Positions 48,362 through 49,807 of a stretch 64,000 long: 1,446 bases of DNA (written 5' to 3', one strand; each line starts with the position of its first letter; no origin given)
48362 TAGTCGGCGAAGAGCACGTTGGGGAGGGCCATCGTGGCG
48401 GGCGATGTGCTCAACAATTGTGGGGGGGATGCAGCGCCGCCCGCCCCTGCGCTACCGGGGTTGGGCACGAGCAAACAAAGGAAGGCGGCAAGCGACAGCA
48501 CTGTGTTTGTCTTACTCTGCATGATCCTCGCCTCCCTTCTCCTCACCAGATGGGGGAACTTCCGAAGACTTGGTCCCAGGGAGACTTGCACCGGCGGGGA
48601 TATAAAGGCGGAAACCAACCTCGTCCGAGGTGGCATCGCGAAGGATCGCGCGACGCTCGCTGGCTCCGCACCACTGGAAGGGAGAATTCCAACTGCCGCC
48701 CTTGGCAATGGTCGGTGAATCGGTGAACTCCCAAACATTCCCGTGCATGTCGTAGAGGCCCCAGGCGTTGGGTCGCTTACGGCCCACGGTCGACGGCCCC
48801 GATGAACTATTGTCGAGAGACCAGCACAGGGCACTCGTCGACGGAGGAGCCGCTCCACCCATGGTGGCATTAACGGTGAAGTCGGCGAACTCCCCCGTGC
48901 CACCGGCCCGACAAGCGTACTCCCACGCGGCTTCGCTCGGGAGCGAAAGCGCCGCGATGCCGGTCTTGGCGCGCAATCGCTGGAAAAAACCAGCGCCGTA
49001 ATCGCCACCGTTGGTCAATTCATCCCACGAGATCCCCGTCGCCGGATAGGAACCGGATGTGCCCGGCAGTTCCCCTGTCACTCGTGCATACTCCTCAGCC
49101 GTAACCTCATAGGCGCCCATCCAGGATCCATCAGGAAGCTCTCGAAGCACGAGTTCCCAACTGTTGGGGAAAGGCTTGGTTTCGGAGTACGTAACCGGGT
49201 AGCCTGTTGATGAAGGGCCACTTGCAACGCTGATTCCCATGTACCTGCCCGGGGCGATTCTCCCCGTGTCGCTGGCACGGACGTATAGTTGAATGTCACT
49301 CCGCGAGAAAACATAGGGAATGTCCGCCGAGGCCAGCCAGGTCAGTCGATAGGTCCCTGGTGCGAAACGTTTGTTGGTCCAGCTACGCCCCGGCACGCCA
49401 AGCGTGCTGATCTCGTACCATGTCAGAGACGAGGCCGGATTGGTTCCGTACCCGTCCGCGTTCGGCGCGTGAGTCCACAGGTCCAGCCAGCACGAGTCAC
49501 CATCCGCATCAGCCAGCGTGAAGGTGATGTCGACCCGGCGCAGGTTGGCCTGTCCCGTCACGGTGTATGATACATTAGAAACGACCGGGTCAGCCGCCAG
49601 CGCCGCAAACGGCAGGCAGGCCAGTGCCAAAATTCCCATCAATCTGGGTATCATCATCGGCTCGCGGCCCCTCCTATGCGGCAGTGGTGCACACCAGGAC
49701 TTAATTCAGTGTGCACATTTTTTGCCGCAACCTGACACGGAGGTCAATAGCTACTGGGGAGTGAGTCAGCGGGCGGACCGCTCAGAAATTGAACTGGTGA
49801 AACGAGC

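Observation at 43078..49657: Operon of a secreted FGE/SUMF1-like protein and an about 1815-aa secreted giant with about 60 Ca-binding DxDxDG repeats, Ig-like domains and a C-terminal legumain-like (C13) caspase-fold peptidase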

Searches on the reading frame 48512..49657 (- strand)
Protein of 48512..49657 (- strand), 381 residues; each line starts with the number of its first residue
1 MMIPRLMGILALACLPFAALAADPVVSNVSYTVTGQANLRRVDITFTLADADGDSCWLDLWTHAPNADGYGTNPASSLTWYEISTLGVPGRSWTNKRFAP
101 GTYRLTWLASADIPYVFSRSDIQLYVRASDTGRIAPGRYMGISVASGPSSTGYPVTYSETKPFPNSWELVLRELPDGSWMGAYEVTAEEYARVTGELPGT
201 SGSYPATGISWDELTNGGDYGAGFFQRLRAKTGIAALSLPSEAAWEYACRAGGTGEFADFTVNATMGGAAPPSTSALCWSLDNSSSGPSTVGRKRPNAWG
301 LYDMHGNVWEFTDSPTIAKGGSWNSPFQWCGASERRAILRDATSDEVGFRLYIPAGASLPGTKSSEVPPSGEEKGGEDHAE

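Call 3: search_protein_families(library=pfam, proteins=[window:48512-49657:-], max_evalue=0.1)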
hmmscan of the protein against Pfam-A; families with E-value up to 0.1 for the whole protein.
window:48512-49657:- (381 aa): 1 family
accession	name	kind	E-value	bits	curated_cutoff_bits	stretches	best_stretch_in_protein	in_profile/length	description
PF03781.23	FGE-sulfatase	-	2.1e-19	70.6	23.3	1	187-325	101-224/255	Sulfatase-modifying factor enzyme 1-like domain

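Call 4: search_protein_families(library=ncbifam, proteins=[window:48512-49657:-], max_evalue=0.1)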
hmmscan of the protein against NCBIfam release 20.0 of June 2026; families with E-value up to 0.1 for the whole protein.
window:48512-49657:- (381 aa): 6 families
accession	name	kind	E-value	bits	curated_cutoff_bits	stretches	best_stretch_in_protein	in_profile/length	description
NF051459.1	pyoverdine_PvdO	equivalog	2.9e-11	43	500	1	225-313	132-216/280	dihydropyoverdine dehydrogenase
TIGR03525.2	GldK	equivalog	1.8e-09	37.4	350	1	203-314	219-336/408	T9SS ring complex lipoprotein PorK/GldK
TIGR03524.1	GldJ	equivalog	8.5e-06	24.7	458.2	1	278-311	328-360/559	gliding motility lipoprotein GldJ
TIGR03530.1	GldJ_short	equivalog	0.0001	21.4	382.9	0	315-351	352-388/396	gliding motility lipoprotein GldJ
TIGR03440.2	egtB_TIGR03440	equivalog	0.0016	17.6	360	1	235-315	291-351/413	ergothioneine biosynthesis protein EgtB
TIGR04344.1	ovoA_Nterm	equivalog_domain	0.023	13.6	400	1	222-316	305-384/444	5-histidylcysteine sulfoxide synthase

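Call 19: find_homologous_proteins(query=window:48512-49657:-, max_evalue=0.001)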
Query window:48512-49657:- (381 aa): 7849 proteins with E <= 0.001 among 8000 candidates; the best 120 are listed.
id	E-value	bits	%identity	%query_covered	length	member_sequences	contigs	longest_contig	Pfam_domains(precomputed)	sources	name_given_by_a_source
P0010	1.6e-258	875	100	100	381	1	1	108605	PF03781.23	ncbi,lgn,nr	ncbi:SUMF1/EgtB/PvdO family nonheme iron enzyme [bacterium]|nr:SUMF1/EgtB/PvdO family nonheme iron e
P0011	4.3e-64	235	38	94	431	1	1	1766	PF03781.23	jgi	jgi:hypothetical protein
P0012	7.9e-64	234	38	92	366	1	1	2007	PF03781.23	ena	-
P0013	1.8e-57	213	37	90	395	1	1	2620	PF03781.23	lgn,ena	-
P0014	8.8e-51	191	34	45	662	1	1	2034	PF03781.23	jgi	jgi:formylglycine-generating enzyme required for sulfatase activity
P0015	1.7e-48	184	40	71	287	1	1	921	PF03781.23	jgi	jgi:formylglycine-generating enzyme required for sulfatase activity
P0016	1.1e-46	178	36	45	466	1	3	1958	PF03781.23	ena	-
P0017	1.1e-43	168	36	45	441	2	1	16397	PF03781.23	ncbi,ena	-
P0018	2.8e-42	163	35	55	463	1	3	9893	PF03781.23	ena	-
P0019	7.4e-42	162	35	46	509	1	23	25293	PF03781.23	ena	-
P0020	6.9e-41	159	37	45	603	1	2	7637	PF03781.23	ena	-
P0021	2.6e-40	157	32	48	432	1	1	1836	PF03781.23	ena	-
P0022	9.0e-40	155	33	58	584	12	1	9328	PF03781.23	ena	-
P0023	1.4e-39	154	-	-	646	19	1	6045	PF03781.23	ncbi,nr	ncbi:MAG: formylglycine-generating enzyme family protein, partial [Verrucomicrobia bacterium]|nr:for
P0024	2.4e-39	154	36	45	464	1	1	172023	PF03781.23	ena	-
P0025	6.8e-39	152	33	48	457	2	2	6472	PF03781.23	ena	-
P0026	8.3e-39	152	34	51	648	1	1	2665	PF03781.23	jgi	jgi:formylglycine-generating enzyme required for sulfatase activity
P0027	1.4e-38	151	33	47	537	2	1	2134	PF03781.23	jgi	jgi:formylglycine-generating enzyme required for sulfatase activity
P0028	2.9e-38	150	33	47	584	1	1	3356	PF03781.23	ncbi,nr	ncbi:MAG: formylglycine-generating enzyme family protein [Verrucomicrobia bacterium]|nr:formylglycin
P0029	2.2e-37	147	31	59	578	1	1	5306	PF03781.23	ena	-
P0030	3.1e-37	147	38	39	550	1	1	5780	PF03781.23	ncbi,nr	ncbi:MAG: formylglycine-generating enzyme family protein, partial [Verrucomicrobia bacterium]|nr:for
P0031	3.7e-37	146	38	39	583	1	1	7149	PF03781.23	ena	-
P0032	4.0e-37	146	33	54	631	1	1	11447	PF03781.23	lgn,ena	-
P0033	4.4e-37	146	38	39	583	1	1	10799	PF03781.23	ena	-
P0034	7.9e-37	145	34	45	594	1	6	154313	PF03781.23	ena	-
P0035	1.3e-36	145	34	45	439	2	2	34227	PF03781.23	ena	-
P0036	1.8e-36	144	33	45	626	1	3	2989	PF03781.23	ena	-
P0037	3.7e-36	143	35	47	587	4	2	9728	PF03781.23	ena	-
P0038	1.3e-35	141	32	47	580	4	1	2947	PF03781.23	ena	-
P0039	1.6e-35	141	38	39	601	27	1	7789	PF03781.23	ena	-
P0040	2.0e-35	141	32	51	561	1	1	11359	PF03781.23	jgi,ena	-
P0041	2.5e-35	140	30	58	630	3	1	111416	PF03781.23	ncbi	ncbi:MAG: formylglycine-generating enzyme family protein [Oligosphaeraceae bacterium]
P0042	3.6e-35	140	31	57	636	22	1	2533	PF03781.23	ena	-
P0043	3.7e-35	140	33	59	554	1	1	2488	PF03781.23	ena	-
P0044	4.3e-35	140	32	51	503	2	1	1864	PF03781.23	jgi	jgi:formylglycine-generating enzyme required for sulfatase activity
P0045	4.6e-35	140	34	50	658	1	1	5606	PF03781.23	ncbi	ncbi:MAG: formylglycine-generating enzyme family protein, partial [Planctomycetota bacterium]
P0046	9.5e-35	138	35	45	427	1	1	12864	PF03781.23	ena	-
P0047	1.7e-34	138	33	47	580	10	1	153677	PF03781.23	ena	-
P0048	2.0e-34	137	38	35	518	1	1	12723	PF03781.23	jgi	jgi:formylglycine-generating enzyme required for sulfatase activity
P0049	2.3e-34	137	35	45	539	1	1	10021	PF03781.23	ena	-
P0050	2.7e-34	137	40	35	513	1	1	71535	PF03781.23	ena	-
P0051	3.2e-34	137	32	58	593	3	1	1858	PF03781.23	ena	-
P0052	9.1e-34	135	32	48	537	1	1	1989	PF03781.23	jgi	-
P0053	1.7e-33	134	34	49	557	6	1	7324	PF03781.23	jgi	-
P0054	2.4e-33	134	32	45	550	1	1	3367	PF03781.23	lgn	-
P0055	2.6e-33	134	31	52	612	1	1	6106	PF03781.23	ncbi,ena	-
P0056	3.4e-33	133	33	47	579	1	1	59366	PF03781.23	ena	-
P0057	3.6e-33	133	31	61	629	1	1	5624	PF03781.23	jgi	-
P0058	4.7e-33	133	31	49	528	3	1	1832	PF03781.23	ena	-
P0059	4.8e-33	133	29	51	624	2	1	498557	PF03781.23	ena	-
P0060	5.1e-33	133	32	47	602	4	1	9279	PF03781.23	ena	-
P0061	8.8e-33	132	29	60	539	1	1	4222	PF03781.23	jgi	jgi:formylglycine-generating enzyme required for sulfatase activity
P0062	1.0e-32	132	31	46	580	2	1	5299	PF03781.23,PF08238.19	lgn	-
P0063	1.6e-32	131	33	46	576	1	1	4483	PF03781.23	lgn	-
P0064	1.6e-32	131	35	52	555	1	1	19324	PF03781.23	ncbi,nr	ncbi:MAG: formylglycine-generating enzyme family protein, partial [Planctomycetaceae bacterium]|nr:f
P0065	1.7e-32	131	33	49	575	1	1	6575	PF03781.23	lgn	-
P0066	1.9e-32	131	34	46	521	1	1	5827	PF03781.23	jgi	jgi:formylglycine-generating enzyme required for sulfatase activity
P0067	1.9e-32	131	33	47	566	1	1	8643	PF03781.23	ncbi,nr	ncbi:MAG: formylglycine-generating enzyme family protein [Planctomycetia bacterium]|nr:formylglycine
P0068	3.2e-32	130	38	35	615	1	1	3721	PF03781.23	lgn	-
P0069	3.3e-32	130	33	46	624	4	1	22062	PF03781.23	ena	-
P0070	3.5e-32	130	33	50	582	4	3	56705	PF03781.23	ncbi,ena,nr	ncbi:MAG: formylglycine-generating enzyme family protein [Verrucomicrobia bacterium]|nr:formylglycin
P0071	4.1e-32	130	35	45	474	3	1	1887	PF03781.23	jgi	jgi:formylglycine-generating enzyme required for sulfatase activity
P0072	5.1e-32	130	35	41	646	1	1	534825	PF03781.23,PF05345.19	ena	-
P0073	6.0e-32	129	33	47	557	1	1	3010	PF03781.23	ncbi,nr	ncbi:MAG: formylglycine-generating enzyme family protein, partial [Verrucomicrobia bacterium]|nr:for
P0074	7.9e-32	129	39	35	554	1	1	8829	PF03781.23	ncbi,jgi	jgi:formylglycine-generating enzyme required for sulfatase activity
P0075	1.1e-31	128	35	48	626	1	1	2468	PF07603.18,PF03781.23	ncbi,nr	ncbi:MAG: SUMF1/EgtB/PvdO family nonheme iron enzyme, partial [bacterium]|nr:SUMF1/EgtB/PvdO family 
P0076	1.1e-31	128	31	57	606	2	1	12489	PF03781.23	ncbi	-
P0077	1.5e-31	128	34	47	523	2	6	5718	PF03781.23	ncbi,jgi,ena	ncbi:MAG: formylglycine-generating enzyme family protein [Phycisphaerae bacterium]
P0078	2.3e-31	127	37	35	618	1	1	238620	PF03781.23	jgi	jgi:formylglycine-generating enzyme required for sulfatase activity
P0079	3.1e-31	127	33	45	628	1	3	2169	PF03781.23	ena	-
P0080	4.4e-31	126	32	49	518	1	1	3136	PF03781.23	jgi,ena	-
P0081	4.5e-31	126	32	45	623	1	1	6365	PF03781.23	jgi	jgi:formylglycine-generating enzyme required for sulfatase activity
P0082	6.4e-31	126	33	46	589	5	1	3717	PF03781.23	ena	-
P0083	6.9e-31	126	31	53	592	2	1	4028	PF03781.23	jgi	jgi:formylglycine-generating enzyme required for sulfatase activity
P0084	6.9e-31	126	39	35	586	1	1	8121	PF03781.23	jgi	jgi:formylglycine-generating enzyme required for sulfatase activity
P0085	7.0e-31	126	36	51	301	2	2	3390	PF03781.23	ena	-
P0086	7.5e-31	126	36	43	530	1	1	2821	PF03781.23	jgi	jgi:formylglycine-generating enzyme required for sulfatase activity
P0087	1.1e-30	125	32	47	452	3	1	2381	PF03781.23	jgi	-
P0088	1.6e-30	125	32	49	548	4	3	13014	PF03781.23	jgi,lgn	jgi:formylglycine-generating enzyme required for sulfatase activity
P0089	2.0e-30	124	36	47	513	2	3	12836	PF03781.23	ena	-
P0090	2.2e-30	124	40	35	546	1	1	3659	PF03781.23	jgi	-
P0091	3.0e-30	124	32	47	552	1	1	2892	PF03781.23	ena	-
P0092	4.6e-30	123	38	35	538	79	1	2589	PF03781.23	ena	-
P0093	5.3e-30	123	31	59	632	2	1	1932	PF03781.23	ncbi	-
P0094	5.9e-30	123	30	52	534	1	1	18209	PF03781.23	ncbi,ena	-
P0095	6.3e-30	123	32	50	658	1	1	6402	PF03781.23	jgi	jgi:formylglycine-generating enzyme required for sulfatase activity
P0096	7.2e-30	122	32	51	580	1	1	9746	PF03781.23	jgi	jgi:formylglycine-generating enzyme required for sulfatase activity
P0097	1.4e-29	122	31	47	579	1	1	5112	PF03781.23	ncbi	ncbi:MAG: formylglycine-generating enzyme family protein [Pyrinomonadaceae bacterium]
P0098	1.6e-29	121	37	41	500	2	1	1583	PF03781.23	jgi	jgi:formylglycine-generating enzyme required for sulfatase activity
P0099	1.9e-29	121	32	51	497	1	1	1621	PF26707.1,PF03781.23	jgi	jgi:formylglycine-generating enzyme required for sulfatase activity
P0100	1.9e-29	121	32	46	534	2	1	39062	PF03781.23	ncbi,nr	ncbi:formylglycine-generating enzyme family protein [bacterium]|nr:formylglycine-generating enzyme f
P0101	2.0e-29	121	32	47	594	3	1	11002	PF03781.23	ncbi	-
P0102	3.7e-29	120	38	35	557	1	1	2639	PF03781.23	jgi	jgi:formylglycine-generating enzyme required for sulfatase activity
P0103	4.5e-29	120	29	58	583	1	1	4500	PF03781.23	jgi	-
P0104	4.8e-29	120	30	62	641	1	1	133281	PF03781.23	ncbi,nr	ncbi:MAG: SUMF1/EgtB/PvdO family nonheme iron enzyme, partial [Kiritimatiellae bacterium]|nr:SUMF1/E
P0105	5.5e-29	120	31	45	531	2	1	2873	PF03781.23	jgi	jgi:formylglycine-generating enzyme required for sulfatase activity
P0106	5.8e-29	119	31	46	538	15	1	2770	PF03781.23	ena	-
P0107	7.0e-29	119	32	45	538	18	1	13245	PF03781.23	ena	-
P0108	7.3e-29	119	33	46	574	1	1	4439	PF03781.23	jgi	jgi:formylglycine-generating enzyme required for sulfatase activity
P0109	1.1e-28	119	31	50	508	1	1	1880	PF03781.23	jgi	jgi:formylglycine-generating enzyme required for sulfatase activity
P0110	1.5e-28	118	39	35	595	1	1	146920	PF03781.23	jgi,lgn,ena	-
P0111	1.5e-28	118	32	49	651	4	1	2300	PF03781.23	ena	-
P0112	2.7e-28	117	39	35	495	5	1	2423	PF03781.23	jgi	-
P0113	3.3e-28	117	37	36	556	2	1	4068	PF03781.23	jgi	jgi:formylglycine-generating enzyme required for sulfatase activity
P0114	3.7e-28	117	-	-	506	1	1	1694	PF03781.23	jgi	jgi:formylglycine-generating enzyme required for sulfatase activity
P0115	4.1e-28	117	34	46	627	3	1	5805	PF03781.23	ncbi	-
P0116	4.8e-28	116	34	47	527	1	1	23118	PF03781.23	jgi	jgi:formylglycine-generating enzyme required for sulfatase activity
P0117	6.0e-28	116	37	37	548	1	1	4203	PF03781.23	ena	-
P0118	6.1e-28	116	31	45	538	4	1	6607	PF03781.23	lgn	-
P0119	7.9e-28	116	33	49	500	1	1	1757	PF03781.23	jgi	jgi:formylglycine-generating enzyme required for sulfatase activity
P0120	7.9e-28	116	30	46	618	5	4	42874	PF03781.23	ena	-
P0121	8.6e-28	116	32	47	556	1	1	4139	PF08308.18,PF03781.23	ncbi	ncbi:MAG: SUMF1/EgtB/PvdO family nonheme iron enzyme, partial [Opitutales bacterium]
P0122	1.0e-27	115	33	48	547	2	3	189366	PF03781.23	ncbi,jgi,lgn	-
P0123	1.1e-27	115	28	51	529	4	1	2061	PF03781.23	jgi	-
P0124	1.1e-27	115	31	52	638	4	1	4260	PF03781.23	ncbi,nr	ncbi:MAG: formylglycine-generating enzyme family protein, partial [Victivallales bacterium]|nr:formy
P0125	1.2e-27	115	31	46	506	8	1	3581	PF03781.23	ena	-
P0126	1.3e-27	115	30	52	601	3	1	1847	PF03781.23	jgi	jgi:formylglycine-generating enzyme required for sulfatase activity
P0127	1.4e-27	115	33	47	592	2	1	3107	PF03781.23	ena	-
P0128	1.5e-27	115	36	37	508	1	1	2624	PF03781.23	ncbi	ncbi:MAG: formylglycine-generating enzyme family protein [Thermoguttaceae bacterium]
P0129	1.8e-27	115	38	35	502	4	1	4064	PF03781.23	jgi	jgi:formylglycine-generating enzyme required for sulfatase activity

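Call 23: find_encoding_contigs(protein=P0010, flank=10000, max_places=3)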
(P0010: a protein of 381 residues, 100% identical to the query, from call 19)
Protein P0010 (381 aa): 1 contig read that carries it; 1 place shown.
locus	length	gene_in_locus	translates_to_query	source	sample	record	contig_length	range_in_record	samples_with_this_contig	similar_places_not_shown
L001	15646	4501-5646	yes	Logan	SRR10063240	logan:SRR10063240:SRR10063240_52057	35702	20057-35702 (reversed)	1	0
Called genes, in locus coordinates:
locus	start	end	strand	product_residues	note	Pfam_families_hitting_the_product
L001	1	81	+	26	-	?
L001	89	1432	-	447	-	PF01965:DJ-1_PfpI, PF17124:ThiJ_like (weak), PF03807:F420_oxidored, PF10727:Rossmann-like (weak)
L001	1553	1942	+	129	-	PF01638:HxlR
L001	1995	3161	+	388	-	PF13421:Band_7_1, PF01145:Band_7, PF13421:Band_7_1, PF14237:GYF_2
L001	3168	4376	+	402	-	PF23547:Zn_ribbon_FGT1_1 (faint)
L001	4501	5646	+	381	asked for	PF03781:FGE-sulfatase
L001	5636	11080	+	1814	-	PF13517:FG-GAP_3 (faint)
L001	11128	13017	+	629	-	PF13424:TPR_12 (faint), PF17874:TPR_MalT (faint), PF07719:TPR_2 (faint)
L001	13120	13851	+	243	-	PF01996:F420_ligase (weak)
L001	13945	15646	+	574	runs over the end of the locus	PF00474:SSF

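Call 26: search_solved_structures(query=window:48512-49657:-, max_evalue=0.001, show_alignments=2)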
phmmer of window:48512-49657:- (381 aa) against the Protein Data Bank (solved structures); distinct sequences matched with E-value up to 0.001: 7.
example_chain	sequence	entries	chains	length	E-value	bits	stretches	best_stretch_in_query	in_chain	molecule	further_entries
9myj_B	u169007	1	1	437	2.2e-09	40.1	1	174-315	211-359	Lipoprotein, putative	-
9p6h_B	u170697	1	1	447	2.6e-09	39.8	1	174-315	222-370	Lipoprotein, putative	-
9ots_A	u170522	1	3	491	3.2e-09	39.5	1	174-315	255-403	Por secretion system protein porK/gldK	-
9mzu_A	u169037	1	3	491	3.3e-09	39.5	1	174-315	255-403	PorK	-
5aoh_A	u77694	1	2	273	4.7e-08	35.7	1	229-335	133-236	Spore coat protein CotH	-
5hha_A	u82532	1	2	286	1.8e-05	27.2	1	228-312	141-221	PvdO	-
2y3c_A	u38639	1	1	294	6.8e-05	25.3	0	236-311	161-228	TREPONEMA DENTICOLA VARIABLE PROTEIN 1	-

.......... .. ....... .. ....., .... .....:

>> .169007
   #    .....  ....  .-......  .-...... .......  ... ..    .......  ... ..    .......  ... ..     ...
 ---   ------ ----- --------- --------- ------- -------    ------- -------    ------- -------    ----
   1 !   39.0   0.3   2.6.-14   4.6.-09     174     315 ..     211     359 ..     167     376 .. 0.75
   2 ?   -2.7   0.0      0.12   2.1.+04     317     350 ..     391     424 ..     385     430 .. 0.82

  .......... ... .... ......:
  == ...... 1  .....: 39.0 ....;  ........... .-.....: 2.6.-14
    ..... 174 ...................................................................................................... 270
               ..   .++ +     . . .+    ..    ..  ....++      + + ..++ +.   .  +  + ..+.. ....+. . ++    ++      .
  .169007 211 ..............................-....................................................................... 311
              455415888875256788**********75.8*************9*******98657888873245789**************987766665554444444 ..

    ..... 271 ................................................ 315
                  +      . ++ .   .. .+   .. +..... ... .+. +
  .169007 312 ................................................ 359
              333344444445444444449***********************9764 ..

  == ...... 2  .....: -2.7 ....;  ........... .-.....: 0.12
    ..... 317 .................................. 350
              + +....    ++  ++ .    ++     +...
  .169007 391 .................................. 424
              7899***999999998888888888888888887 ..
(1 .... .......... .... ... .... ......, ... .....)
